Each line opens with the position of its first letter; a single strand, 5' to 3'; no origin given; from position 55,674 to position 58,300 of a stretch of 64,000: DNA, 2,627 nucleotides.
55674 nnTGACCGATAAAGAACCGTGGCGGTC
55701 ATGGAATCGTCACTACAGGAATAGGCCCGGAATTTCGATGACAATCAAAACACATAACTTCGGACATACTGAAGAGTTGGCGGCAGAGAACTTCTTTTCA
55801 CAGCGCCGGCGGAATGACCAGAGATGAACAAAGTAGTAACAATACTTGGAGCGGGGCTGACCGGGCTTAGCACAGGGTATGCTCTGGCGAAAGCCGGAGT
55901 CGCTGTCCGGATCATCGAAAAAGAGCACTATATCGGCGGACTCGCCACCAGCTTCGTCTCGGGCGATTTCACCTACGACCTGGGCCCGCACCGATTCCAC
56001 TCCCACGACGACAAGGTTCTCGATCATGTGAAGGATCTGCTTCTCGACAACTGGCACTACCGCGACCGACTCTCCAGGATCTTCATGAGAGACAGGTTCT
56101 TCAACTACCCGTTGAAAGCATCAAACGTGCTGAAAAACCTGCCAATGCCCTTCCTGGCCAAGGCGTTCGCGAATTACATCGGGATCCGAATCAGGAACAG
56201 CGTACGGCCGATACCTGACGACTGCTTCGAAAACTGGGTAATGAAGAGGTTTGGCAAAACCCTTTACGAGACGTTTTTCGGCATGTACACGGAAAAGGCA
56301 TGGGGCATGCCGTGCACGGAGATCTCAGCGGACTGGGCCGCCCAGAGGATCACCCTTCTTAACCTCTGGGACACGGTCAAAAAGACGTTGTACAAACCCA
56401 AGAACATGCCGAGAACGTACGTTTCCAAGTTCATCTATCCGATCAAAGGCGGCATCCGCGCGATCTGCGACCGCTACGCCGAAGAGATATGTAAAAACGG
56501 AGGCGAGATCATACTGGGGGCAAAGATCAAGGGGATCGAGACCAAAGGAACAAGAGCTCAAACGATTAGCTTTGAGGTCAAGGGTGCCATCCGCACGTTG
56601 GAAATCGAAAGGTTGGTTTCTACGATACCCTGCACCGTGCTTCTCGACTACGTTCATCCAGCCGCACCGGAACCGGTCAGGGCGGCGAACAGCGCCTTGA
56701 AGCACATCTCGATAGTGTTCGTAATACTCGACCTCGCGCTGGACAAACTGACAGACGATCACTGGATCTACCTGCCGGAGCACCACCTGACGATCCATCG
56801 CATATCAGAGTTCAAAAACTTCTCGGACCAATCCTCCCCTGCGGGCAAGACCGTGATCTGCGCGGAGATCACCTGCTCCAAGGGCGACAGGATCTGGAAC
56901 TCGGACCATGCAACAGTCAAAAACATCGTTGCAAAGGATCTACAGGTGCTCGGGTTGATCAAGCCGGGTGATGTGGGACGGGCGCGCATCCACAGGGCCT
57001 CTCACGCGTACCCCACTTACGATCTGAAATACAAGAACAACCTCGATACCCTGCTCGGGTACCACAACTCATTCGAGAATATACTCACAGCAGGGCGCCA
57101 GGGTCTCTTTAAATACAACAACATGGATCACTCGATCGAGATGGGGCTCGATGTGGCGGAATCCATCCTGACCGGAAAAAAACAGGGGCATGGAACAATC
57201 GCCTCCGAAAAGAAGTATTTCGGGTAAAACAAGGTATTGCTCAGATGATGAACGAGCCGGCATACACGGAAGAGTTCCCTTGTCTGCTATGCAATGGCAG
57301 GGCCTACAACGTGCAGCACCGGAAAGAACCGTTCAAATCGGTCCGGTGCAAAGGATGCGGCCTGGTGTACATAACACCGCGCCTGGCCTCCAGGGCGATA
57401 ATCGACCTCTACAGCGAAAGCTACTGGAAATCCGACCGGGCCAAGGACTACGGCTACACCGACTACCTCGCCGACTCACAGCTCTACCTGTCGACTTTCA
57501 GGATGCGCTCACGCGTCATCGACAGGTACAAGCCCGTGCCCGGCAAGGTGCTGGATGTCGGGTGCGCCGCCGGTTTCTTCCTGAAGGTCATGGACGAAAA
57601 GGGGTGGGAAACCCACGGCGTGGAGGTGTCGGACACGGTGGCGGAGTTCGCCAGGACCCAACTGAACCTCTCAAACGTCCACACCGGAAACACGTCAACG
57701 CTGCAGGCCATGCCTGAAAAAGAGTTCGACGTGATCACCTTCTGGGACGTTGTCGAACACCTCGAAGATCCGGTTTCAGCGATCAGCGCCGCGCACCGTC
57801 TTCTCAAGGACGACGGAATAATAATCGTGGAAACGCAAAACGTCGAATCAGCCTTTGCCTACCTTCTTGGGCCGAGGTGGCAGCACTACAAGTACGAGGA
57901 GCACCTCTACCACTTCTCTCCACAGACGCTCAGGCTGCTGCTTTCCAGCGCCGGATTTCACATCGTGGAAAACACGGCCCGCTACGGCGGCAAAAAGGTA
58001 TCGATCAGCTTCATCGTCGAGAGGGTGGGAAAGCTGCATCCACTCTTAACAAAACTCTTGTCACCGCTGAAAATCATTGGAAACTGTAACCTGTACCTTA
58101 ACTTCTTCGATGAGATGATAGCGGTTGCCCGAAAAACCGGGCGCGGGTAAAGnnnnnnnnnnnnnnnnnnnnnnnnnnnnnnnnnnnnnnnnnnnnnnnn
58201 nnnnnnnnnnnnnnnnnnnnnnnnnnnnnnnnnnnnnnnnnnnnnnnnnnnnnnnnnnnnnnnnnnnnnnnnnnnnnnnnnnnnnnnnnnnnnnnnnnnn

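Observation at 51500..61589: Compact lipid-linked glycan modification cluster: two YfhO-type transferases, a GT2 polyprenol-P glycosyltransferase, a FAD oxidoreductase and two methyltransferases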

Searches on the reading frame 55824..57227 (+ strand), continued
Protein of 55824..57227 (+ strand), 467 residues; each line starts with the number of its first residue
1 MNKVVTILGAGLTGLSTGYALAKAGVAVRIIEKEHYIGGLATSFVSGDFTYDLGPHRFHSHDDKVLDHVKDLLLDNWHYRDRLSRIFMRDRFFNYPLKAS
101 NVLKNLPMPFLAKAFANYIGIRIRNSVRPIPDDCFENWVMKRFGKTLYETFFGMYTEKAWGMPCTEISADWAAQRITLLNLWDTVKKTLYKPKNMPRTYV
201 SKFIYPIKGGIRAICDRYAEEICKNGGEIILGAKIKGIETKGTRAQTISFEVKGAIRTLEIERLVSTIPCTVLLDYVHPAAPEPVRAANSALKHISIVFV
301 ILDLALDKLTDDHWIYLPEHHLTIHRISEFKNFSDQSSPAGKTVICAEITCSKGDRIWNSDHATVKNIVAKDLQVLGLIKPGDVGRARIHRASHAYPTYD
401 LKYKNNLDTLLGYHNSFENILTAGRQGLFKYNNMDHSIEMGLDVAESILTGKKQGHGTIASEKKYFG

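Call 73: search_protein_families(library=pfam, proteins=[L059:6713-8320:+, L059:8317-9933:+, L059:13875-14648:+, L059:14648-15694:+, L059:15691-16854:+, L059:16883-17665:+, L056:35-1426:+, L056:1436-2362:+, L056:7845-8588:+, L056:8585-9667:+], max_evalue=0.0001)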
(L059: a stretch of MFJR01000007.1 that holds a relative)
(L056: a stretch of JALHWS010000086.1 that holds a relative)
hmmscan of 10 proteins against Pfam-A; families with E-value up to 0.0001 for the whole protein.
L059:6713-8320:+ (535 aa): 2 families
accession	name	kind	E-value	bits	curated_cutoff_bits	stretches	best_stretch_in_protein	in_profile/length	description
PF02366.24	PMT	-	3.4e-13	50.1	22.7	1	8-160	2-157/245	Dolichyl-phosphate-mannose-protein mannosyltransferase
PF13231.12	PMT_2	-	6e-09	36.8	26.1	1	66-217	2-154/160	Dolichyl-phosphate-mannose-protein mannosyltransferase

L059:8317-9933:+ (538 aa): 1 family
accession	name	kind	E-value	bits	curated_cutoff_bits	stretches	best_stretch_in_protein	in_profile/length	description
PF13231.12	PMT_2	-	3.3e-07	31.1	26.1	1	66-223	2-157/160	Dolichyl-phosphate-mannose-protein mannosyltransferase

L059:13875-14648:+ (257 aa): 2 families
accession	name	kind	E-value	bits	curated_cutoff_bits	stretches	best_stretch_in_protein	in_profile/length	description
PF00535.33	Glycos_transf_2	-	1.4e-21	77.6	23.3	1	5-145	1-153/168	Glycosyl transferase family 2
PF13704.12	Glyco_tranf_2_4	-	3.5e-05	24.7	27.5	1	12-87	2-84/98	Glycosyl transferase family 2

L059:14648-15694:+ (348 aa): 5 families
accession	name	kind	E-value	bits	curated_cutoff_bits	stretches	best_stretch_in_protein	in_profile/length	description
PF00534.26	Glycos_transf_1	-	9.9e-33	113.5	26.4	1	167-325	15-171/172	Glycosyl transferases group 1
PF13692.12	Glyco_trans_1_4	-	8.2e-26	91.4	27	1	170-312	4-142/142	Glycosyl transferases group 1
PF13439.12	Glyco_transf_4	-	7.9e-14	52.5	28.5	1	51-145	72-168/170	Glycosyltransferase Family 4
PF13524.12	Glyco_trans_1_2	-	1.3e-07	32.1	25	1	230-329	28-132/144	Glycosyl transferase-like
PF20706.3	GT4-conflict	-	8.6e-07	28.7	26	1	242-295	275-325/385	Family 4 Glycosyltransferase in conflict systems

L059:15691-16854:+ (387 aa): 1 family
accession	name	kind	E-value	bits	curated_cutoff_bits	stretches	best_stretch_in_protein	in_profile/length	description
PF04188.19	Mannosyl_trans2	-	1.5e-07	31.6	22.4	1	35-291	41-288/443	Mannosyltransferase (PIG-V)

L059:16883-17665:+ (260 aa): 1 family
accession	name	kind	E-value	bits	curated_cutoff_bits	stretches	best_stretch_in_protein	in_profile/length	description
PF01061.29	ABC2_membrane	-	2.1e-18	67.1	26.9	1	17-220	5-210/211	ABC-2 type transporter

L056:35-1426:+ (463 aa): 0 families

L056:1436-2362:+ (308 aa): 7 families
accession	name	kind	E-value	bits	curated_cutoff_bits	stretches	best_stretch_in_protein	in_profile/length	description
PF01370.27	Epimerase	-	1.2e-60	205.4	20.9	1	3-237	1-240/240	NAD dependent epimerase/dehydratase family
PF16363.11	GDP_Man_Dehyd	-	1.1e-52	180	27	1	4-299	1-331/332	GDP-mannose 4,6 dehydratase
PF01073.25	3Beta_HSD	-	1.3e-19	70.8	22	1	4-227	1-230/280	3-beta hydroxysteroid dehydrogenase/isomerase family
PF04321.23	RmlD_sub_bind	-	2.3e-14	53.6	27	1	1-179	1-157/287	RmlD substrate binding domain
PF02719.21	Polysacc_synt_2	-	2.8e-13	50.2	20.2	1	3-228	1-216/293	Polysaccharide biosynthesis protein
PF07993.18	NAD_binding_4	-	3.1e-05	23.7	20.1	0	64-181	86-210/258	Male sterility protein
PF13460.12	NAD_binding_10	-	6.6e-05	23.3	27.2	1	7-154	1-131/184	NAD(P)H-binding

L056:7845-8588:+ (247 aa): 2 families
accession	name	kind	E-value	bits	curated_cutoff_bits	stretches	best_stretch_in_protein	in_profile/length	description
PF00535.33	Glycos_transf_2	-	4.1e-22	79.3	23.3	1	5-119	1-123/168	Glycosyl transferase family 2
PF13704.12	Glyco_tranf_2_4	-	1.7e-05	25.7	27.5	1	12-88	2-85/98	Glycosyl transferase family 2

L056:8585-9667:+ (360 aa): 5 families
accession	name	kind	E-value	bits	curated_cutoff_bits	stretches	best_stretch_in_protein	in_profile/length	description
PF00534.26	Glycos_transf_1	-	1.4e-31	109.8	26.4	1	168-334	3-169/172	Glycosyl transferases group 1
PF13692.12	Glyco_trans_1_4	-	6.2e-21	75.6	27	1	179-323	2-142/142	Glycosyl transferases group 1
PF13439.12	Glyco_transf_4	-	4.7e-12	46.7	28.5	1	62-153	72-165/170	Glycosyltransferase Family 4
PF20706.3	GT4-conflict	-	1.6e-07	31.1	26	1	210-301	233-323/385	Family 4 Glycosyltransferase in conflict systems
PF13524.12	Glyco_trans_1_2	-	5.3e-07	30.1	25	1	203-349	5-141/144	Glycosyl transferase-like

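Call 89: search_protein_representatives(protein=window:55824-57227:+)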
Query: 467 residues. Proteins with E-value up to 0.001 (for the whole library): 10532; up to 1e-10: 5207; up to 1e-30: 1649. The best 150 are listed.
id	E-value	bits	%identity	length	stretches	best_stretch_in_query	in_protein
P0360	1.1e-137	476.0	46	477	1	4-467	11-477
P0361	3.2e-119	415.0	43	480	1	1-467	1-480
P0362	9.6e-117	406.9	44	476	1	7-467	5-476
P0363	8.8e-115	400.4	43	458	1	2-454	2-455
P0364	2.7e-113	395.5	41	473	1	3-467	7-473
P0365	1.9e-112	392.7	40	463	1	4-467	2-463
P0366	1.6e-109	383.1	41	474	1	2-466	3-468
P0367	2.0e-108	379.5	44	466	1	6-454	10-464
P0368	2.1e-107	376.1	43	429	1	37-467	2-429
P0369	2.6e-106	372.5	42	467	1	5-467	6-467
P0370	1.7e-105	369.8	39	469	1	5-454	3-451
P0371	7.1e-105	367.8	42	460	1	1-449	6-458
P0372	7.0e-104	364.5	39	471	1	1-467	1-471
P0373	3.2e-102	359.0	39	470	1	5-449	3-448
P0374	8.3e-102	357.6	38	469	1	3-465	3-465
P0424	7.0e-80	285.3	34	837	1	6-466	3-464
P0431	2.7e-78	280.1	35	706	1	5-461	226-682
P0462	2.8e-75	270.2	34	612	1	5-465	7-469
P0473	2.8e-74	266.9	32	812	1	6-466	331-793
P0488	4.1e-73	263.0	33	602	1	3-465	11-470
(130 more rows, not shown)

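Call 90: search_protein_families(library=pfam, proteins=[P0424, P0431, P0473, P0462, P0488], max_evalue=0.00001)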
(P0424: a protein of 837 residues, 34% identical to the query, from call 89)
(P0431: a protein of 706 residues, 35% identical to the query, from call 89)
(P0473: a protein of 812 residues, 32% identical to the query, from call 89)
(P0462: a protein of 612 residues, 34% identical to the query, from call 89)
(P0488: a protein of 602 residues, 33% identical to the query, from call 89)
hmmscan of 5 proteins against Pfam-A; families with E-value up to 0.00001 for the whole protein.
P0424 (837 aa): 8 families
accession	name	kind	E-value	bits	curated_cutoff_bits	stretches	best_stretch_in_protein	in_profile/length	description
PF03706.18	LPG_synthase_TM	-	1.9e-44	152.8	33.4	1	507-815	2-302/302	Lysylphosphatidylglycerol synthase TM region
PF01593.30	Amino_oxidase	-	4.6e-26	92.5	19.8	1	10-447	2-443/443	Flavin containing amine oxidoreductase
PF13450.12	NAD_binding_8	-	5.5e-16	59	21.9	1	4-69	1-68/68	NAD(P)-binding Rossmann-like domain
PF12831.13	FAD_oxidored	-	2.1e-08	34.4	27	1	3-50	3-50/416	FAD dependent oxidoreductase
PF01266.30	DAO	-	3.1e-08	34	27.9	1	3-39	3-39/353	FAD dependent oxidoreductase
PF00890.30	FAD_binding_2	-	6.6e-07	29.3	20.4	1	3-41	3-40/414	FAD binding domain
PF01494.25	FAD_binding_3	-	2.6e-06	27.3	22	0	3-32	5-34/349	FAD binding domain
PF13738.12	Pyr_redox_3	-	4.4e-06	26.6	30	0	3-35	1-33/305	Pyridine nucleotide-disulphide oxidoreductase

P0431 (706 aa): 3 families
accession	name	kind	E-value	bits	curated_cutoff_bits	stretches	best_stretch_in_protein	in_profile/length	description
PF01593.30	Amino_oxidase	-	1.4e-31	110.7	19.8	1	234-618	2-390/443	Flavin containing amine oxidoreductase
PF13450.12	NAD_binding_8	-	2e-15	57.3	21.9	1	228-293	1-68/68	NAD(P)-binding Rossmann-like domain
PF01494.25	FAD_binding_3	-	6.3e-06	26.1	22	0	225-256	3-34/349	FAD binding domain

P0473 (812 aa): 4 families
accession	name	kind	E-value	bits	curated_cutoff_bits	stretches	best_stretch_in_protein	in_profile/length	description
PF01593.30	Amino_oxidase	-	6.4e-23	82.2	19.8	1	338-775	2-442/443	Flavin containing amine oxidoreductase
PF13450.12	NAD_binding_8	-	3.4e-13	50.1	21.9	1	332-401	1-68/68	NAD(P)-binding Rossmann-like domain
PF01494.25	FAD_binding_3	-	2.5e-06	27.4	22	1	331-373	5-47/349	FAD binding domain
PF00890.30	FAD_binding_2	-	6.9e-06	25.9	20.4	0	331-364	3-36/414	FAD binding domain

P0462 (612 aa): 6 families
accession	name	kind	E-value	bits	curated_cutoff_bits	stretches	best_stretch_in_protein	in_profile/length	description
PF04138.20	GtrA_DPMS_TM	-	1.6e-20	73.9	26.1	1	495-608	1-115/117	GtrA/DPMS, transmembrane domain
PF01593.30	Amino_oxidase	-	7.9e-19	68.7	19.8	1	15-386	2-371/443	Flavin containing amine oxidoreductase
PF13450.12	NAD_binding_8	-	1.5e-15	57.6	21.9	1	9-75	1-67/68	NAD(P)-binding Rossmann-like domain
PF12831.13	FAD_oxidored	-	1.8e-07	31.3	27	0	7-85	2-68/416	FAD dependent oxidoreductase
PF01266.30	DAO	-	2.2e-07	31.2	27.9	0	6-43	1-37/353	FAD dependent oxidoreductase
PF03486.20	HI0933_like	-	3e-06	27.3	50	0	6-76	2-63/244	HI0933-like protein Rossmann domain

P0488 (602 aa): 7 families
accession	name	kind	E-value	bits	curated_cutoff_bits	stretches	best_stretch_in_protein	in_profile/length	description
PF01593.30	Amino_oxidase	-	6.7e-25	88.7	19.8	1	21-413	2-404/443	Flavin containing amine oxidoreductase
PF13450.12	NAD_binding_8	-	8.6e-16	58.4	21.9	1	15-79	1-67/68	NAD(P)-binding Rossmann-like domain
PF01266.30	DAO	-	3.8e-08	33.7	27.9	0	13-48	2-38/353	FAD dependent oxidoreductase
PF01494.25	FAD_binding_3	-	1.5e-07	31.5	22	1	12-44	3-35/349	FAD binding domain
PF00890.30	FAD_binding_2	-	2e-06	27.7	20.4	1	13-47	2-36/414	FAD binding domain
PF00070.33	Pyr_redox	-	3.7e-06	27.8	22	0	13-46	2-35/82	Pyridine nucleotide-disulphide oxidoreductase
PF12831.13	FAD_oxidored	-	8.3e-06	25.8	27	0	13-48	2-37/416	FAD dependent oxidoreductase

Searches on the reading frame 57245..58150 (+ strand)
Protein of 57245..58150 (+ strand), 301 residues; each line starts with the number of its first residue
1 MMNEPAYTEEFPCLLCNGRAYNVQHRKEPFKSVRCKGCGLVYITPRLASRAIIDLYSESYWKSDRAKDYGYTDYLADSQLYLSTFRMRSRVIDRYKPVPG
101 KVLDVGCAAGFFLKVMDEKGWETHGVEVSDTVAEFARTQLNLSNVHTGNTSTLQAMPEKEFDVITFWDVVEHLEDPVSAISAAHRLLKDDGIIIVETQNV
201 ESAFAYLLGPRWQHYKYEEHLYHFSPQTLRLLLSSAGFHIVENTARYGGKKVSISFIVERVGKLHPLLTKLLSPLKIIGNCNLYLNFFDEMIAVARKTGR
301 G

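Call 3: search_protein_families(library=pfam, proteins=[window:57245-58150:+], max_evalue=0.01)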
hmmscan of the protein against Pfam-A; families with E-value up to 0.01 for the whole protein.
window:57245-58150:+ (301 aa): 9 families
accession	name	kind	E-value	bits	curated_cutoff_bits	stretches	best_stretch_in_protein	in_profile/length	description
PF13489.12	Methyltransf_23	-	1.1e-28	100.4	27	1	95-242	16-163/164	Methyltransferase domain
PF08241.18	Methyltransf_11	-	7.5e-17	62.2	21.2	1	103-195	1-95/95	Methyltransferase domain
PF08242.18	Methyltransf_12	-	2.1e-14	54.5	30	1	103-193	1-98/98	Methyltransferase domain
PF13847.12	Methyltransf_31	-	2.9e-13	50.1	27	1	101-205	6-119/145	Methyltransferase domain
PF13649.12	Methyltransf_25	-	2.8e-12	47.6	27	1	102-191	1-97/97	Methyltransferase domain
PF08003.17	Methyltransf_9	-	1.6e-08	34.3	23.8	1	90-241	106-263/315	Protein of unknown function (DUF1698)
PF07021.18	MetW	-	4.5e-06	26.9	21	1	91-185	6-100/193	Methionine biosynthesis protein MetW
PF05129.18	Zn_ribbon_Elf1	-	0.0036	17.8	29.8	1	7-58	19-72/79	Transcription elongation factor Elf1 like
PF05401.17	NodS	-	0.004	17.5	24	1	100-195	45-144/201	Nodulation protein S (NodS)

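Call 8: search_protein_families(library=ncbifam, proteins=[window:57245-58150:+], max_evalue=0.01)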
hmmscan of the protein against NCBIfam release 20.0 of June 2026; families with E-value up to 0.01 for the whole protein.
window:57245-58150:+ (301 aa): 20 families
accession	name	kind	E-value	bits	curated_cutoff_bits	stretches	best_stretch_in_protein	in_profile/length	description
TIGR01983.1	UbiG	equivalog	2.1e-15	56.6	102.95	1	100-201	51-157/228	bifunctional 2-polyprenyl-6-hydroxyphenol methylase/3-demethylubiquinol 3-O-methyltransferase UbiG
TIGR00452.1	TIGR00452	equivalog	2.5e-11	42.9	275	1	90-242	108-266/316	tRNA 5-methoxyuridine(34)/uridine 5-oxyacetic acid(34) synthase CmoB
NF011650.0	PRK15068.1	equivalog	3.3e-10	39.3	209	1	90-242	113-272/324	tRNA 5-methoxyuridine(34)/uridine 5-oxyacetic acid(34) synthase CmoB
NF043040.1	corrin_prot_MT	hypoth_equivalog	3.5e-09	36.4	180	1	86-196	29-148/216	corrinoid protein-associated methyltransferase CpaM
NF045667.1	MTase_DVU1556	equivalog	2.3e-08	33.8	155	1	100-195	24-119/213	DVU_1556 family methyltransferase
TIGR02081.1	metW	equivalog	9.1e-07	28.6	189.5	1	91-185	6-100/194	methionine biosynthesis protein MetW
TIGR02021.1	BchM-ChlM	equivalog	1.8e-06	27.5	158.9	1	100-243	56-203/218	magnesium protoporphyrin IX methyltransferase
TIGR02072.1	BioC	equivalog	6.8e-06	26.1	184.95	1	93-197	29-134/244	malonyl-ACP O-methyltransferase BioC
TIGR04290.1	meth_Rta_06860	hypoth_equivalog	1.2e-05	24.9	300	1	101-187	52-142/226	TIGR04290 family methyltransferase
NF047649.1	MTase_UXPK_star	exception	1.6e-05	24.1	460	1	101-197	80-183/283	methyltransferase/UXPK-star double selenoprotein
TIGR03587.1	Pse_Me-ase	hypoth_equivalog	3.6e-05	24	112.05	1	58-174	6-119/204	pseudaminic acid biosynthesis-associated methylase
NF008686.0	PRK11705.1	equivalog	0.00011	21.4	400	1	101-198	170-268/383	cyclopropane fatty acyl phospholipid synthase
TIGR04345.1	ovoA_Cterm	equivalog_domain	0.00013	21.6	170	1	159-199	133-173/242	putative 4-mercaptohistidine N1-methyltransferase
TIGR04074.1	bacter_Hen1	equivalog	0.00025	19.7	340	1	47-207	231-403/462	3' terminal RNA ribose 2'-O-methyltransferase Hen1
NF041255.1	mycofact_MftM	equivalog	0.00038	19.9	200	1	99-194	140-240/289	mycofactocin oligosaccharide methyltransferase MftM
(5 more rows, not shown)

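Call 22: search_solved_structures(query=window:57245-58150:+, max_evalue=0.001)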
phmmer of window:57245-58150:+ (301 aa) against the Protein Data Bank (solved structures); distinct sequences matched with E-value up to 0.001: 22.
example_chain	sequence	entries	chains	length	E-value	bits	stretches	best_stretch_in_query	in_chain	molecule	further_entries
3cc8_A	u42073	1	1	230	1.4e-14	57.3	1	98-248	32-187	Putative methyltransferase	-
3dli_A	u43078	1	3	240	3.7e-11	46.1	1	90-241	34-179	methyltransferase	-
1ve3_A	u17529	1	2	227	3.6e-08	36.3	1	71-195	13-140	hypothetical protein PH0226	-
4kdr_A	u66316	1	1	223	9.2e-07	31.7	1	100-203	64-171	3-demethylubiquinone-9 3-methyltransferase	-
5dpm_A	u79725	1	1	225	9.4e-07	31.7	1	100-203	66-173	Ubiquinone biosynthesis O-methyltransferase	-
5t6b_A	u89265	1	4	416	1.4e-06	31.1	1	97-249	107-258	Sugar 3-C-methyl transferase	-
5t64_A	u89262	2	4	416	1.9e-06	30.7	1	101-249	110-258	Sugar 3-C-methyl transferase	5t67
4kdc_A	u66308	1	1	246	2e-06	30.6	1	100-200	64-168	3-demethylubiquinone-9 3-methyltransferase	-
2avn_A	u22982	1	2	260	3.8e-06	29.7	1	85-202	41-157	ubiquinone/menaquinone biosynthesis methyltransferase-related protein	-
3l8d_A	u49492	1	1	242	5.4e-06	29.2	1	92-195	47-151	Methyltransferase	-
3e8s_A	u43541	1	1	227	1.2e-05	28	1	99-200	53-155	Putative SAM Dependent Methyltransferase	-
9rfr_A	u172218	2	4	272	2.3e-05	27.1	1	86-201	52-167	Ubiquinone biosynthesis O-methyltransferase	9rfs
3i9f_A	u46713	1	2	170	2.9e-05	26.8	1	97-197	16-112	Putative type 11 methyltransferase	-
3ccf_A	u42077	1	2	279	5.5e-05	25.9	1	89-198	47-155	Cyclopropane-fatty-acyl-phospholipid synthase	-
3uj6_A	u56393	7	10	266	0.00015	24.4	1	99-195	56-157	Phosphoethanolamine N-methyltransferase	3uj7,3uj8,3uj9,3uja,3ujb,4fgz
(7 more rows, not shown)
